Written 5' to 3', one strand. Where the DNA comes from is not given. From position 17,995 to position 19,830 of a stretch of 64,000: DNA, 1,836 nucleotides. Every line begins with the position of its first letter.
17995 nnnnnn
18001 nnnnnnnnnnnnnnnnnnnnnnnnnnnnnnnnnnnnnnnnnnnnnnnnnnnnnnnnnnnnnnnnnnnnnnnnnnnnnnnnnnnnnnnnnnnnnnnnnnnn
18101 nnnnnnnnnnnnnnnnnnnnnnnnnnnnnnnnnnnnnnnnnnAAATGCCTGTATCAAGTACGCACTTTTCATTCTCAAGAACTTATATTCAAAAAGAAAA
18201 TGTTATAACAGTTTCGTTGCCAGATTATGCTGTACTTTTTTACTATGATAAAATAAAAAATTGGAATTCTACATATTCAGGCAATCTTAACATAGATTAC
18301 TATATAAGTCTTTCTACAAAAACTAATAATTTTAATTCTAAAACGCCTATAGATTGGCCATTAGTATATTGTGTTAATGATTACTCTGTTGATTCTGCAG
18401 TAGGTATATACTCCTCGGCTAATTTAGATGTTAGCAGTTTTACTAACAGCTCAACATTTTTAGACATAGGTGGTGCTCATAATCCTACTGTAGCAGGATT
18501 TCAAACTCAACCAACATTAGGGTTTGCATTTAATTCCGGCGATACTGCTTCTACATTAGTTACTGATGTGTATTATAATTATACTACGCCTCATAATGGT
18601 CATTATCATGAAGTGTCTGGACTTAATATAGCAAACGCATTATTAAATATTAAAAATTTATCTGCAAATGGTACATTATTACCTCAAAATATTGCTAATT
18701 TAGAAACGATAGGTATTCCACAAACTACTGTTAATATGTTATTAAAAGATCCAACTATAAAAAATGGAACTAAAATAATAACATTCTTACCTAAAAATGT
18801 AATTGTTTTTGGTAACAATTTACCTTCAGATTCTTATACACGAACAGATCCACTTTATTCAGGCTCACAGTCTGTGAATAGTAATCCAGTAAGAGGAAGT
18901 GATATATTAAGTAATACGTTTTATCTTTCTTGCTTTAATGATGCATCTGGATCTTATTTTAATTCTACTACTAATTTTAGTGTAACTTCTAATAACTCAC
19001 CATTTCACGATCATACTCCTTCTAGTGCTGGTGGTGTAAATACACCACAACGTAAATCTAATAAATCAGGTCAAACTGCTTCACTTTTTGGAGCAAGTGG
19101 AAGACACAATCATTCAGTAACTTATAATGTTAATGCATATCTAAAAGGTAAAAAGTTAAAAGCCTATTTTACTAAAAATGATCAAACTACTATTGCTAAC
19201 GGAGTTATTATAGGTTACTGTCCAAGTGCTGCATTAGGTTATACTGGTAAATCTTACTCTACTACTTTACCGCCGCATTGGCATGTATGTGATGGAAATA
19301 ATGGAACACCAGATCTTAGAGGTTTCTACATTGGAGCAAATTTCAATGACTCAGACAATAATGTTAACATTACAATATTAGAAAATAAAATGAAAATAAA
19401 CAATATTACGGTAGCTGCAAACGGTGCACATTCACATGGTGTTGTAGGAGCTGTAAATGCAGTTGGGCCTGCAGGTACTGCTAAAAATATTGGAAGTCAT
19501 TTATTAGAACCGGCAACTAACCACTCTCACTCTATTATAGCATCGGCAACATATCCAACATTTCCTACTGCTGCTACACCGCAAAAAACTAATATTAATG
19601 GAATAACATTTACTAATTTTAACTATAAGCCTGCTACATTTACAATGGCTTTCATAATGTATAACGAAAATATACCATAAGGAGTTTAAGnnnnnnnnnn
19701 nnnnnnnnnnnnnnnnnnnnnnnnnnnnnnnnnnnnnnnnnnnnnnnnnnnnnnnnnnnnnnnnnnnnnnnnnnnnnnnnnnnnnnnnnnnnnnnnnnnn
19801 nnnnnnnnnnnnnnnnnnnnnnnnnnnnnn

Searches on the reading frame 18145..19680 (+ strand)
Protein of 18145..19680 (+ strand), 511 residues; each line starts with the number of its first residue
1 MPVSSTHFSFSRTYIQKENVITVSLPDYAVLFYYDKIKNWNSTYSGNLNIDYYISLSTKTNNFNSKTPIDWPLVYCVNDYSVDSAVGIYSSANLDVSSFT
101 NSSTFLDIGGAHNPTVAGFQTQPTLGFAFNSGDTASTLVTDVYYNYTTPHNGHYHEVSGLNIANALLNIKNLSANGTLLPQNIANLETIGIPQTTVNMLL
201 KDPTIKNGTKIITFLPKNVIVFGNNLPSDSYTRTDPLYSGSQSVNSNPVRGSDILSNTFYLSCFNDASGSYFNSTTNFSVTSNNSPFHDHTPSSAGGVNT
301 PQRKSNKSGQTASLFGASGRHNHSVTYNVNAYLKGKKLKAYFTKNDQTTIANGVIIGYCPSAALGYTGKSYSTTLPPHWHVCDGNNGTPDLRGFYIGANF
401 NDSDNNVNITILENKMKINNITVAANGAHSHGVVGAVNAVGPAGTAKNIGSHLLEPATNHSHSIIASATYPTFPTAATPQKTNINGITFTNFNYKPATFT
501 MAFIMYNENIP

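Call 3: search_protein_families(library=pfam, proteins=[window:18145-19680:+], max_evalue=0.01)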
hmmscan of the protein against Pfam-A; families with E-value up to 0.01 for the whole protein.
window:18145-19680:+ (511 aa): 0 families

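Call 4: search_protein_families(library=phrogs, proteins=[window:18145-19680:+], max_evalue=0.001)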
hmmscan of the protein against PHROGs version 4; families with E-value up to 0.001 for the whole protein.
window:18145-19680:+ (511 aa): 0 families

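Call 33: search_protein_families(library=pfam, proteins=[window:18145-19680:+], max_evalue=0.1)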
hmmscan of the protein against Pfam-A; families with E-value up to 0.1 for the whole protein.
window:18145-19680:+ (511 aa): 0 families

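Call 41: search_solved_structures(query=window:18145-19677:+, max_evalue=1, show_alignments=1)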
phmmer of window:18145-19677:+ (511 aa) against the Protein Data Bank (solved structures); distinct sequences matched with E-value up to 1: 3.
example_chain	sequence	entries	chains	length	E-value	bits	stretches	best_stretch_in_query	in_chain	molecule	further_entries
6ov6_A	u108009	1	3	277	0.00043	22.3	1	373-407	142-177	C24 PROTEIN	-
6y1x_A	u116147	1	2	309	0.26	13.1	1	172-206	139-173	Radical SAM domain protein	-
2i33_A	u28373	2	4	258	0.59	11.9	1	178-228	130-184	Acid phosphatase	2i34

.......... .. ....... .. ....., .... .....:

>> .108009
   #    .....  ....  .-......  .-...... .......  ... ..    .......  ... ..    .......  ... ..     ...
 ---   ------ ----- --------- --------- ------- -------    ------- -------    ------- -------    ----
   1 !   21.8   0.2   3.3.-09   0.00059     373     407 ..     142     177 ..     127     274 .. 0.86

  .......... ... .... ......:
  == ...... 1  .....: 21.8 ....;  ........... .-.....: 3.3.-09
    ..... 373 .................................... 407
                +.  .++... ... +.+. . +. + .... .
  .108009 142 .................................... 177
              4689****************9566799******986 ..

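Call 60: search_protein_families(library=ncbifam, proteins=[window:18145-19680:+], max_evalue=0.01)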
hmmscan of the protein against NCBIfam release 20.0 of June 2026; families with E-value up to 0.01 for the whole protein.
window:18145-19680:+ (511 aa): 1 family
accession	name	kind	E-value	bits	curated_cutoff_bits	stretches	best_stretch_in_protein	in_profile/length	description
NF050140.1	CLIBASIA_05150_VF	equivalog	4.3e-05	23.1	220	1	339-435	7-96/216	CLIBASIA_05150 family virulence factor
